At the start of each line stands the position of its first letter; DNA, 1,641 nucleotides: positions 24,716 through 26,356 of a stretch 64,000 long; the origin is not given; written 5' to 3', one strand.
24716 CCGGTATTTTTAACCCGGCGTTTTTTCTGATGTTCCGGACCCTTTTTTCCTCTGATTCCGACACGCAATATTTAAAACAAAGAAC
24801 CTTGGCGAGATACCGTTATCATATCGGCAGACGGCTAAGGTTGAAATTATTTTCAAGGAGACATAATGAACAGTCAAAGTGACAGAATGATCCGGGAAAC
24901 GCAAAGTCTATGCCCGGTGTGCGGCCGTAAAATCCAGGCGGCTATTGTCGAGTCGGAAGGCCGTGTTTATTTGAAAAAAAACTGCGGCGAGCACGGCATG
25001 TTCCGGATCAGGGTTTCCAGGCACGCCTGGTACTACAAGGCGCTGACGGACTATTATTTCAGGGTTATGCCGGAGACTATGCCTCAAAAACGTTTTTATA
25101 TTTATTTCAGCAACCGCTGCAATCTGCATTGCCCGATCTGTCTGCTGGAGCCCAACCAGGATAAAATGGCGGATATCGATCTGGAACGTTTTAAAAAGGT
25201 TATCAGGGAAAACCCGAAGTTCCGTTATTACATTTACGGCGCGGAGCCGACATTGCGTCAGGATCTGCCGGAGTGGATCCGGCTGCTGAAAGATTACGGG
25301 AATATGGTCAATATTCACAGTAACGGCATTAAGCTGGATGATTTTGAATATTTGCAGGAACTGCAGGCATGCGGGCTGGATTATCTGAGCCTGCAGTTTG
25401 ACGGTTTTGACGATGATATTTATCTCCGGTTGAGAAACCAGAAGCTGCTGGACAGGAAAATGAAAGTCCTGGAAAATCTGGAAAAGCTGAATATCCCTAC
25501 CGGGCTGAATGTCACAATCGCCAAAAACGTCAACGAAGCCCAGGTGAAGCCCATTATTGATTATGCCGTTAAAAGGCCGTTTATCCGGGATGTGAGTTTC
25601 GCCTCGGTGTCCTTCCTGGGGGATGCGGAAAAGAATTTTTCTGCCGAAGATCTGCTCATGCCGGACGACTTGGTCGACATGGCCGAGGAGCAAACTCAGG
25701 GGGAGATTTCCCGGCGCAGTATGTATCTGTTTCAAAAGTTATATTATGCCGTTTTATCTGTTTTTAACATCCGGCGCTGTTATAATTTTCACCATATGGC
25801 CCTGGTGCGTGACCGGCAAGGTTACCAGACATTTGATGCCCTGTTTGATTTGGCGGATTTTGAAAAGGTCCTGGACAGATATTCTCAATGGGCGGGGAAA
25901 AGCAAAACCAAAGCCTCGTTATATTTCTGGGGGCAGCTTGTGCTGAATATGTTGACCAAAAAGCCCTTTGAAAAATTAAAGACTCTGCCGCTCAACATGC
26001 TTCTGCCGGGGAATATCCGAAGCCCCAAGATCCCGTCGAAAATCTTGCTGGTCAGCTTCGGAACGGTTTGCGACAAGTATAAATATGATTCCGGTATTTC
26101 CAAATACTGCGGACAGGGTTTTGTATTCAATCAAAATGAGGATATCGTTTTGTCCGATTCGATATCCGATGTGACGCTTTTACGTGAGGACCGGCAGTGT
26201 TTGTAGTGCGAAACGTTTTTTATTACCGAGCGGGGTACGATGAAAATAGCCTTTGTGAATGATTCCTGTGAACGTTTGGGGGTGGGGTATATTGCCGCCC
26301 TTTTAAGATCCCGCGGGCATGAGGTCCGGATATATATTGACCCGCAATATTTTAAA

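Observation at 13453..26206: Three paralogous Cys-ribbon radical SAM proteins resembling tetraether-lipid synthase (Tes/GDGT-MAS, COG1964)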

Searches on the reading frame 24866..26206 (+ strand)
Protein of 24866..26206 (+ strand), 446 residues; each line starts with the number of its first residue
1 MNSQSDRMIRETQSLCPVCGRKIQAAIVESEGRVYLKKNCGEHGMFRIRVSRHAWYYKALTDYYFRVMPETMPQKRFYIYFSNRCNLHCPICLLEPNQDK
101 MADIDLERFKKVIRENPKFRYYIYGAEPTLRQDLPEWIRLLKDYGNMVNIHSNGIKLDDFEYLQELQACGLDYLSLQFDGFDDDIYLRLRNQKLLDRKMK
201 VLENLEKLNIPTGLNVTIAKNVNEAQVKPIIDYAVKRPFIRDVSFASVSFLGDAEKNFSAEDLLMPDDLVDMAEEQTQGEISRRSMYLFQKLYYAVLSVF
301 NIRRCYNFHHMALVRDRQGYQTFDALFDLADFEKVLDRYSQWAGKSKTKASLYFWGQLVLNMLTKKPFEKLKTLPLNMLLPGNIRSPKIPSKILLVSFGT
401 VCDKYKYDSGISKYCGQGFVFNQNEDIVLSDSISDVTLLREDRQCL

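Call 7: search_protein_families(library=pfam, proteins=[window:24866-26206:+], max_evalue=0.1)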
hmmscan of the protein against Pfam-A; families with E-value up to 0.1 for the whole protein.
window:24866-26206:+ (446 aa): 2 families
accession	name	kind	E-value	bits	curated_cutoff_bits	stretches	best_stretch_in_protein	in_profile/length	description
PF04055.27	Radical_SAM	-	1.3e-19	71.4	29.5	1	79-233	1-165/166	Radical SAM superfamily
PF23545.1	Zn_ribbon_HMPTM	-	4.7e-17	61.7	27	1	8-51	1-44/45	HMPTM N-terminal zinc ribbon domain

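Call 8: search_protein_families(library=ncbifam, proteins=[window:24866-26206:+], max_evalue=0.1)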
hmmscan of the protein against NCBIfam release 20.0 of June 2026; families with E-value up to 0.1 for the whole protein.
window:24866-26206:+ (446 aa): 43 families (the best 25 are shown)
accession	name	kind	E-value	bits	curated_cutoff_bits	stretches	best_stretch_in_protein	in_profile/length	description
NF045646.2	rSAM_Se_TrsS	equivalog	4.2e-53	180.4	490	2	82-285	93-303/441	radical SAM (seleno)protein TrsS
NF045702.1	rSAM_GDGT_ether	equivalog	4.5e-47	160.8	450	2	79-289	90-309/486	tetraether lipid synthase Tes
NF001199.0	PRK00164.2-1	equivalog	1.1e-20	74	231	1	77-294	14-238/308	GTP 3',8-cyclase MoaA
TIGR02668.1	moaA_archaeal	equivalog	9.4e-20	70.8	325.25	1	79-316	14-259/303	GTP 3',8-cyclase MoaA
TIGR02109.1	PQQ_syn_pqqE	equivalog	2.1e-17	63.1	381.35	1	81-278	13-210/358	pyrroloquinoline quinone biosynthesis protein PqqE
NF045703.1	rSAM_Tes_intein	exception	4.9e-17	61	1700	2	123-288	649-813/1040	tetraether lipid synthase Tes, intein-containing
TIGR02666.1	moaA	equivalog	1.1e-16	60.8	284.05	1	81-276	16-219/336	GTP 3',8-cyclase MoaA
TIGR04317.1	W_rSAM_matur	equivalog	5.1e-14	52.2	380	1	75-210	4-141/349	tungsten cofactor oxidoreductase radical SAM maturase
TIGR04546.1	rSAM_ahbC_deAc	equivalog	8.7e-12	44.5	650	1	82-264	46-228/390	12,18-didecarboxysiroheme deacetylase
NF050035.1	rSAM_WgK_link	exception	3e-11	42.9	650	1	79-224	13-162/367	radical SAM/SPASM peptide maturase WgkB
TIGR02495.1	NrdG2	equivalog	4.9e-11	42.3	131.15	1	78-225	19-170/193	anaerobic ribonucleoside-triphosphate reductase activating protein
TIGR04251.1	SCM_rSAM_ScmF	equivalog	6.9e-11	42.1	400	1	73-274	2-208/353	SynChlorMet cassette radical SAM/SPASM protein ScmF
TIGR04055.1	rSAM_NirJ2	equivalog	5.5e-10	39.3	500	1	82-237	7-164/326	putative heme d1 biosynthesis radical SAM protein NirJ2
TIGR04054.1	rSAM_NirJ1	equivalog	1.3e-09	37.1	650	1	82-256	43-218/387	putative heme d1 biosynthesis radical SAM protein NirJ1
TIGR04133.1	rSAM_w_lipo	hypoth_equivalog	4.4e-09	35.7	425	1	77-229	26-184/350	TIGR04133 family radical SAM/SPASM protein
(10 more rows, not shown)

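Call 16: search_solved_structures(query=window:24866-26203:+, max_evalue=0.001, show_alignments=1)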
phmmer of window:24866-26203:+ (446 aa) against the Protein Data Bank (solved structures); distinct sequences matched with E-value up to 0.001: 7.
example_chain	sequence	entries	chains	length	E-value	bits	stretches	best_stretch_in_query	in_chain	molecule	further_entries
7tol_A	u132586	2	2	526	1.5e-46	162.7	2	81-289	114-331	glycerol dibiphytanyl glycerol tetraether - macrocyclic archaeol synthase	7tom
2fb2_A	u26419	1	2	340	1.1e-09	41.2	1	79-276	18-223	Molybdenum cofactor biosynthesis protein A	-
1tv7_A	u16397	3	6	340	1.3e-09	41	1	79-276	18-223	Molybdenum cofactor biosynthesis protein A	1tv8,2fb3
6c8v_A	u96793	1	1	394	2.8e-08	36.5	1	81-268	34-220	Coenzyme PQQ synthesis protein E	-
6efn_A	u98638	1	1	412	7.8e-05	25.2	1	79-262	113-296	Sporulation killing factor maturation protein SkfB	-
2z2u_A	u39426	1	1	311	0.00015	24.3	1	107-274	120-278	UPF0026 protein MJ0257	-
6djt_A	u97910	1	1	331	0.00018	24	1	107-274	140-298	S-adenosyl-L-methionine-dependent tRNA 4-demethylwyosine synthase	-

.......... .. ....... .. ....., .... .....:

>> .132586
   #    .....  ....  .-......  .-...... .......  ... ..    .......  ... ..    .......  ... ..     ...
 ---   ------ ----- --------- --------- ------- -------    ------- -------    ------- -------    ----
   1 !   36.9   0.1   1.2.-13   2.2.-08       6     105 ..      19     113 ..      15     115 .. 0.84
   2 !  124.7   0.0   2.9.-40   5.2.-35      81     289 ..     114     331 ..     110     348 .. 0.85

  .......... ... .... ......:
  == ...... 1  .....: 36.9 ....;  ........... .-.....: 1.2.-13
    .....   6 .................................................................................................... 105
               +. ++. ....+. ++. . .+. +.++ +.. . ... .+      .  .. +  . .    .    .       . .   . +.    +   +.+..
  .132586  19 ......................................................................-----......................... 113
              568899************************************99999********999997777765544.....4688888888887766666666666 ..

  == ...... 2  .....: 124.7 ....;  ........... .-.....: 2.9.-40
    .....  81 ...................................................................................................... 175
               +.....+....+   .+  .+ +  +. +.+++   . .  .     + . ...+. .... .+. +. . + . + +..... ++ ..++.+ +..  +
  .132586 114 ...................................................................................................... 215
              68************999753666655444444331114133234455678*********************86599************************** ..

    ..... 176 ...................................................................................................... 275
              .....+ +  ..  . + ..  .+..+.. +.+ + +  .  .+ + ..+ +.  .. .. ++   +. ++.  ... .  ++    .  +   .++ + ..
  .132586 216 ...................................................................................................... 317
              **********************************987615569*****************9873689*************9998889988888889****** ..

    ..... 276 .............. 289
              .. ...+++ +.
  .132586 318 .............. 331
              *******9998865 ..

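Call 17: find_homologous_proteins(query=window:24866-26203:+)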
Query window:24866-26203:+ (446 aa): 111 proteins with E <= 0.001 among 4940 candidates.
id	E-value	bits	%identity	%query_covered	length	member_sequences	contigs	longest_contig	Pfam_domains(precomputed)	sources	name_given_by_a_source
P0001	0.0e+0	1029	100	100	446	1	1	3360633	PF23545.2,PF04055.28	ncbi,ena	-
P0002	6.9e-221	752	71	100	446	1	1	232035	PF23545.2,PF04055.28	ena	-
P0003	1.1e-216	738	70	100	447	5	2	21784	PF23545.2,PF04055.28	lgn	-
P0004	3.0e-214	730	71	98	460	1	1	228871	PF23545.2,PF04055.28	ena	-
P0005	6.2e-213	726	69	99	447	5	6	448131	PF23545.2,PF04055.28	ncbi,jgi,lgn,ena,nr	ncbi:MAG TPA: radical SAM protein [Candidatus Omnitrophota bacterium]|nr:radical SAM protein [Candid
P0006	2.4e-202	691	68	98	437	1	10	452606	PF23545.2,PF04055.28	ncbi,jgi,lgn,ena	-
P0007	1.2e-182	626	61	98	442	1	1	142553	PF23545.2,PF04055.28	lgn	-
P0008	1.2e-180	619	59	100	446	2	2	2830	PF23545.2,PF04055.28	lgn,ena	-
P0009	2.3e-179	615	59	99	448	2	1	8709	PF23545.2,PF04055.28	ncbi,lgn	-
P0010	1.1e-178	613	60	99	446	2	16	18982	PF23545.2,PF04055.28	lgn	-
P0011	3.3e-176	605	58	98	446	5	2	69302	PF23545.2,PF04055.28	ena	-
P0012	5.3e-176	604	58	100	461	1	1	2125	PF23545.2,PF04055.28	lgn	-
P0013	7.7e-176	604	60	98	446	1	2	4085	PF23545.2,PF04055.28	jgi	jgi:sulfatase maturation enzyme AslB (radical SAM superfamily)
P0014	1.9e-175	602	58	100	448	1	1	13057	PF23545.2,PF04055.28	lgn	-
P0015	2.1e-175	602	59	100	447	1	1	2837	PF23545.2,PF04055.28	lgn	-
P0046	1.2e-100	356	39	99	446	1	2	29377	PF23545.2,PF04055.28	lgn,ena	-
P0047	1.4e-100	356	41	93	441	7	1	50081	PF23545.2,PF04055.28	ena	-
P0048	1.6e-91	326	38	98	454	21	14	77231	PF23545.2,PF04055.28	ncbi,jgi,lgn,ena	jgi:pyruvate-formate lyase-activating enzyme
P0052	2.7e-86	309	36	98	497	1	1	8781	PF23545.2,PF04055.28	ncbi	-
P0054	6.7e-83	297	35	98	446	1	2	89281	PF23545.2,PF04055.28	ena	-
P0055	5.7e-82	294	35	98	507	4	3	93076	PF23545.2,PF04055.28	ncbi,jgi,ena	-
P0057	3.8e-81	292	34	97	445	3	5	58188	PF23545.2,PF04055.28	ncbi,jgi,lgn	jgi:organic radical activating enzyme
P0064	5.5e-75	271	35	98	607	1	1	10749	PF01814.29,PF23545.2,PF04055.28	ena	-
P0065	1.5e-66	244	33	92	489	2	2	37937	PF23545.2,PF04055.28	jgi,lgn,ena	-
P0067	3.4e-58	216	30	92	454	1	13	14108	PF23545.2,PF04055.28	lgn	-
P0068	4.3e-39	153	33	61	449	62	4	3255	PF23545.2,PF04055.28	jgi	jgi:uncharacterized radical SAM superfamily Fe-S cluster-containing enzyme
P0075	2.0e-35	141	32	61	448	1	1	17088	PF23545.2,PF04055.28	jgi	jgi:7,8-dihydro-6-hydroxymethylpterin dimethyltransferase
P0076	4.4e-33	133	34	56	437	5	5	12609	PF23545.2,PF04055.28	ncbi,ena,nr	ncbi:MAG: radical SAM protein [Firmicutes bacterium]|nr:radical SAM protein [Bacillota bacterium]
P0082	7.0e-30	123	27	76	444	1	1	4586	PF23545.2,PF04055.28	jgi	jgi:uncharacterized radical SAM superfamily Fe-S cluster-containing enzyme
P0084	3.4e-29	120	31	62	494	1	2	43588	PF23545.2,PF04055.28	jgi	jgi:7,8-dihydro-6-hydroxymethylpterin dimethyltransferase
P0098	5.6e-25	107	31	60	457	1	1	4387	PF23545.2,PF04055.28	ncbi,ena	-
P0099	6.4e-25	106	34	55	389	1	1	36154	PF04055.28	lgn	-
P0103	6.8e-24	103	30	61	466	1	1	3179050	PF23545.2,PF04055.28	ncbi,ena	-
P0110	6.5e-17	80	27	60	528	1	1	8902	PF23545.2,PF04055.28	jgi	jgi:tetraether lipid synthase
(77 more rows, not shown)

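Call 23: find_encoding_contigs(protein=P0001, flank=2000, max_places=2)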
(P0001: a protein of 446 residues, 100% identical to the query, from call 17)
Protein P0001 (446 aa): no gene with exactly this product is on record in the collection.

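Call 35: find_encoding_contigs(protein=P0048, flank=10000, max_places=3)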
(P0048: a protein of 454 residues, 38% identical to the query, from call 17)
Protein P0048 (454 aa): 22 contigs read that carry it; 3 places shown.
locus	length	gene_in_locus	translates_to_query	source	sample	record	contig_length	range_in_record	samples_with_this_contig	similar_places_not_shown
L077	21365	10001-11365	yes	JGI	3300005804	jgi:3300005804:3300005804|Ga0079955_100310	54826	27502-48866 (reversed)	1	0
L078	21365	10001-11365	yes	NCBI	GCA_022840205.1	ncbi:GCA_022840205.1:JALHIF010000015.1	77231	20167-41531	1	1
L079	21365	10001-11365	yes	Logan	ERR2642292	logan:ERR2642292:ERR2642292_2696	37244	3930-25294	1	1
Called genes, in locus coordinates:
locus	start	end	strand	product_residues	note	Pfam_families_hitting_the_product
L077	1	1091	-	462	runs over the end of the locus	PF13649:Methyltransf_25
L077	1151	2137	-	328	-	PF01073:3Beta_HSD, PF01370:Epimerase, PF04321:RmlD_sub_bind, PF16363:GDP_Man_Dehyd, PF07993:NAD_binding_4 (weak)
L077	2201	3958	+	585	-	PF01436:NHL (faint)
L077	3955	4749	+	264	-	PF00459:Inositol_P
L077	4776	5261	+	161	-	PF13176:TPR_7 (faint), PF13414:TPR_11 (weak), PF14559:TPR_19 (weak), PF13432:TPR_16 (weak), PF00515:TPR_1, PF07719:TPR_2 (weak), PF13181:TPR_8 (weak), PF13414:TPR_11, +6 more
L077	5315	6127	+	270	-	PF02810:SEC-C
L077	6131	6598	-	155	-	-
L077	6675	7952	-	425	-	PF03734:YkuD, PF07833:Cu_amine_oxidN1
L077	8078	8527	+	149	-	-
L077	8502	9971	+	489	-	-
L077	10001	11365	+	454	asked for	PF23545:Zn_ribbon_HMPTM, PF04055:Radical_SAM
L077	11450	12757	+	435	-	PF00582:Usp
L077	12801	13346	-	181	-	-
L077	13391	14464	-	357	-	-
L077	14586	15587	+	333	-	PF00962:A_deaminase, PF19326:AMP_deaminase (weak)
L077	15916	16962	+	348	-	PF00005:ABC_tran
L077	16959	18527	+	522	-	PF04069:OpuAC, PF00528:BPD_transp_1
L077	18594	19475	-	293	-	PF00149:Metallophos, PF12850:Metallophos_2 (faint)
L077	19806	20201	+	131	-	PF02537:CRCB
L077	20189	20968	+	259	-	PF02641:DUF190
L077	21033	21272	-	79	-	-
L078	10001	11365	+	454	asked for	PF23545:Zn_ribbon_HMPTM, PF04055:Radical_SAM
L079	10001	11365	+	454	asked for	PF23545:Zn_ribbon_HMPTM, PF04055:Radical_SAM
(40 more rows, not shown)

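Call 36: find_encoding_contigs(protein=P0055, flank=10000, max_places=2)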
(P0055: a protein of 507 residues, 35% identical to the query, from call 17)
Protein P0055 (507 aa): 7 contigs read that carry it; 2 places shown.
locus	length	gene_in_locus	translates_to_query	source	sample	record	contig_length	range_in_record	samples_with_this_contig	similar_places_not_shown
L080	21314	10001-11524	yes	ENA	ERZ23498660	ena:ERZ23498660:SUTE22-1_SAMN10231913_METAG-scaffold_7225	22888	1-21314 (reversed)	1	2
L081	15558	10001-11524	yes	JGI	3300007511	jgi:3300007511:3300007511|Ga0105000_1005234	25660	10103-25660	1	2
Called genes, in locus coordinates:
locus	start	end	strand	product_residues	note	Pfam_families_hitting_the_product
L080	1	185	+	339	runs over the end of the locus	PF16697:Yop-YscD_cpl, PF00498:FHA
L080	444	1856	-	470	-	PF02310:B12-binding, PF04055:Radical_SAM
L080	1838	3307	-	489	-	PF02310:B12-binding, PF04055:Radical_SAM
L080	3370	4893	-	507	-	PF02310:B12-binding, PF04055:Radical_SAM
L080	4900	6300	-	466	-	PF02310:B12-binding, PF01261:AP_endonuc_2 (faint), PF04055:Radical_SAM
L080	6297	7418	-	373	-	PF04055:Radical_SAM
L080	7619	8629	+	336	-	PF04055:Radical_SAM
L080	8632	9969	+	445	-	PF01266:DAO (weak), PF01494:FAD_binding_3 (weak), PF01593:Amino_oxidase, PF12831:FAD_oxidored (faint), PF13450:NAD_binding_8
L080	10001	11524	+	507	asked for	PF23545:Zn_ribbon_HMPTM, PF04055:Radical_SAM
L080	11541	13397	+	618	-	PF04055:Radical_SAM, PF13186:SPASM, PF13428:TPR_14 (faint), PF00515:TPR_1 (faint), PF07719:TPR_2 (faint), PF12895:ANAPC3 (faint), PF13181:TPR_8 (faint), PF14559:TPR_19 (weak)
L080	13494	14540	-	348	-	-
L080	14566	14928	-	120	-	PF13560:HTH_31, PF01381:HTH_3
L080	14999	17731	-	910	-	PF04055:Radical_SAM, PF14524:Wzt_C (weak)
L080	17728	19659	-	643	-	-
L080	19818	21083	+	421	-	PF00657:Lipase_GDSL (faint), PF13472:Lipase_GDSL_2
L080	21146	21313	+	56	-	?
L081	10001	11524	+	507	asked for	PF23545:Zn_ribbon_HMPTM, PF04055:Radical_SAM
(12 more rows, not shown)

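Call 48: fold_search(model_id=the predicted structure, library=pdb)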
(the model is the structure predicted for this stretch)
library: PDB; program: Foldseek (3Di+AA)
matches with E <= 10: 1172; with E <= 0.001: 112
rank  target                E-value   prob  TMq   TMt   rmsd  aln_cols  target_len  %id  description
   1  7tol                  8.0e-31  1.00  0.79  0.72   5.1       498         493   26  X-ray crystal structure of glycerol dibiphytanyl glycerol tetraether - macrocyclic archaeol synthase (GDGT-MAS) from Met (released 2022-08-31)
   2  7tom                  1.5e-29  1.00  0.80  0.72   4.8       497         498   26  X-ray crystal structure of glycerol dibiphytanyl glycerol tetraether - macrocyclic archaeol synthase (GDGT-MAS) from Met (released 2022-08-31)
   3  6efn                  1.1e-10  1.00  0.41  0.47  12.1       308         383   17  Structure of a RiPP maturase, SkfB (released 2018-10-24)
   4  2fb2_B                7.7e-10  1.00  0.39  0.52   4.0       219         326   20  Structure of the MoaA Arg17/266/268/Ala triple mutant (released 2006-05-09)
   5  1tv7_A                1.9e-09  1.00  0.39  0.51   4.2       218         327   19  Structure of the S-adenosylmethionine dependent Enzyme MoaA (released 2004-08-31)
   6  7vob                  2.4e-09  1.00  0.38  0.50   3.3       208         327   17  The crystal structure of a Radical SAM Enzyme BlsE involved in the Biosynthesis of Blasticidin S (released 2022-05-04)
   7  2fb2_A                3.5e-09  1.00  0.38  0.50   3.6       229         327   18  Structure of the MoaA Arg17/266/268/Ala triple mutant (released 2006-05-09)
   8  5v1t_A                5.2e-09  1.00  0.41  0.41   7.0       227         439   18  Crystal structure of Streptococcus suis SuiB bound to precursor peptide SuiA (released 2017-08-30)
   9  1tv7_B                8.2e-09  1.00  0.38  0.51   4.4       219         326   21  Structure of the S-adenosylmethionine dependent Enzyme MoaA (released 2004-08-31)
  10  5v1q_B                1.5e-08  1.00  0.40  0.40   7.8       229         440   17  Crystal structure of Streptococcus suis SuiB (released 2017-08-30)
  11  5v1s_A                2.5e-08  1.00  0.40  0.42   2.8       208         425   18  Crystal structure of Streptococcus suis SuiB bound to S-adenosylmethionine (released 2017-08-30)
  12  9dfw_B                3.5e-08  1.00  0.38  0.55   4.7       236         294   19  X-ray crystal structure of an engineered Viperin-like enzyme from T. virens with bound CTP and SAM (released 2025-02-12)
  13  9dfn                  5.5e-08  1.00  0.40  0.61   3.7       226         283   17  X-ray crystal structure of the second viperin-like enzyme from Trichoderma virens with bound CTP and SAM (released 2025-02-19)
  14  3c8f                  7.8e-08  1.00  0.39  0.67   5.4       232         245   15  4Fe-4S-Pyruvate formate-lyase Activating Enzyme with partially disordered AdoMet (released 2008-10-28)
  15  6c8v                  7.8e-08  1.00  0.32  0.44   5.9       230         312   19  X-ray structure of PqqE from Methylobacterium extorquens (released 2018-02-14)
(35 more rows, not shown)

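Call 79: search_protein_families(library=pfam, proteins=[P0064], max_evalue=0.001)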
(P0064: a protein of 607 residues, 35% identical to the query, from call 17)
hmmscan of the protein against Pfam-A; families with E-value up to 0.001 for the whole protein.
P0064 (607 aa): 3 families
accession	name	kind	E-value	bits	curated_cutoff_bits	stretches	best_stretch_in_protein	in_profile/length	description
PF04055.27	Radical_SAM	-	9e-18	65.4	29.5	1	229-383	2-166/166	Radical SAM superfamily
PF01814.28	Hemerythrin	-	8.3e-17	62.3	25.3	1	12-133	4-127/127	Hemerythrin HHE cation binding domain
PF23545.1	Zn_ribbon_HMPTM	-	1.2e-13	50.8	27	1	158-200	2-44/45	HMPTM N-terminal zinc ribbon domain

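Call 80: find_encoding_contigs(protein=P0047, flank=10000, max_places=1)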
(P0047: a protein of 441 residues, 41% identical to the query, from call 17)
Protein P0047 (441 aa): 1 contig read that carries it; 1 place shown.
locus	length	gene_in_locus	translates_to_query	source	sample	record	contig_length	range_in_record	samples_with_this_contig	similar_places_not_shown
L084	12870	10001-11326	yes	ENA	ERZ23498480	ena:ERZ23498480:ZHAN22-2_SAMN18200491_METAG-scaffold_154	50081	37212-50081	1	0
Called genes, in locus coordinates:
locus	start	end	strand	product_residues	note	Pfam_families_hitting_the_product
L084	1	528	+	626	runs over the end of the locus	PF13522:GATase_6, PF13537:GATase_7, PF00733:Asn_synthase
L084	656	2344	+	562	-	PF02366:PMT (weak), PF13231:PMT_2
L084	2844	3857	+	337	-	PF00535:Glycos_transf_2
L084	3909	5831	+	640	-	PF13537:GATase_7, PF00733:Asn_synthase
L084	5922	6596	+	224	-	PF00117:GATase, PF07722:Peptidase_C26 (faint)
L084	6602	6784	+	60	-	PF19451:DUF5989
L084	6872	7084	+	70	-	-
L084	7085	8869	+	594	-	PF02543:Carbam_trans_N, PF16861:Carbam_trans_C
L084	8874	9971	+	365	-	PF00534:Glycos_transf_1, PF13692:Glyco_trans_1_4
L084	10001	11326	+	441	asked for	PF23545:Zn_ribbon_HMPTM, PF04055:Radical_SAM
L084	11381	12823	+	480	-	PF04055:Radical_SAM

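Call 81: find_encoding_contigs(protein=P0054, flank=10000, max_places=1)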
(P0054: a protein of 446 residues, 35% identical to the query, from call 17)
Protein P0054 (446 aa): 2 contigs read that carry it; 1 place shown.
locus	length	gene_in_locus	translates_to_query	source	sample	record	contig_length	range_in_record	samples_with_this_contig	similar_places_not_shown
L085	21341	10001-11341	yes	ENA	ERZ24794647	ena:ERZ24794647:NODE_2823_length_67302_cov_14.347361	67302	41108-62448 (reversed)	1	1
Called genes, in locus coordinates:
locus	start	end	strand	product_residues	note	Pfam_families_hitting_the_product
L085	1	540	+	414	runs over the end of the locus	PF00155:Aminotran_1_2 (faint), PF01041:DegT_DnrJ_EryC1, PF01212:Beta_elim_lyase (faint), PF01041:DegT_DnrJ_EryC1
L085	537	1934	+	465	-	PF02310:B12-binding, PF04055:Radical_SAM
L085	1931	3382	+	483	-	PF02310:B12-binding, PF04055:Radical_SAM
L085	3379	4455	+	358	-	PF13353:Fer4_12 (faint), PF04055:Radical_SAM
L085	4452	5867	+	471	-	PF02310:B12-binding, PF04055:Radical_SAM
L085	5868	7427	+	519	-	PF02310:B12-binding, PF04055:Radical_SAM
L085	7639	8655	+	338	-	PF04055:Radical_SAM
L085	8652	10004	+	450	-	PF00890:FAD_binding_2 (faint), PF01266:DAO, PF01494:FAD_binding_3 (weak), PF12831:FAD_oxidored (faint), PF13450:NAD_binding_8, PF01593:Amino_oxidase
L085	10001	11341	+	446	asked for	PF23545:Zn_ribbon_HMPTM, PF04055:Radical_SAM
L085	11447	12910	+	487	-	PF02310:B12-binding, PF04055:Radical_SAM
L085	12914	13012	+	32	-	-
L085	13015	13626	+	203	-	PF04191:PEMT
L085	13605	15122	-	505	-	-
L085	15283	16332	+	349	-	-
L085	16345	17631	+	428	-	PF03372:Exo_endo_phos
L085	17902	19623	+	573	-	-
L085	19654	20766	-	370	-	PF03372:Exo_endo_phos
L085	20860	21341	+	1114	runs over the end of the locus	PF00526:Dicty_CTDC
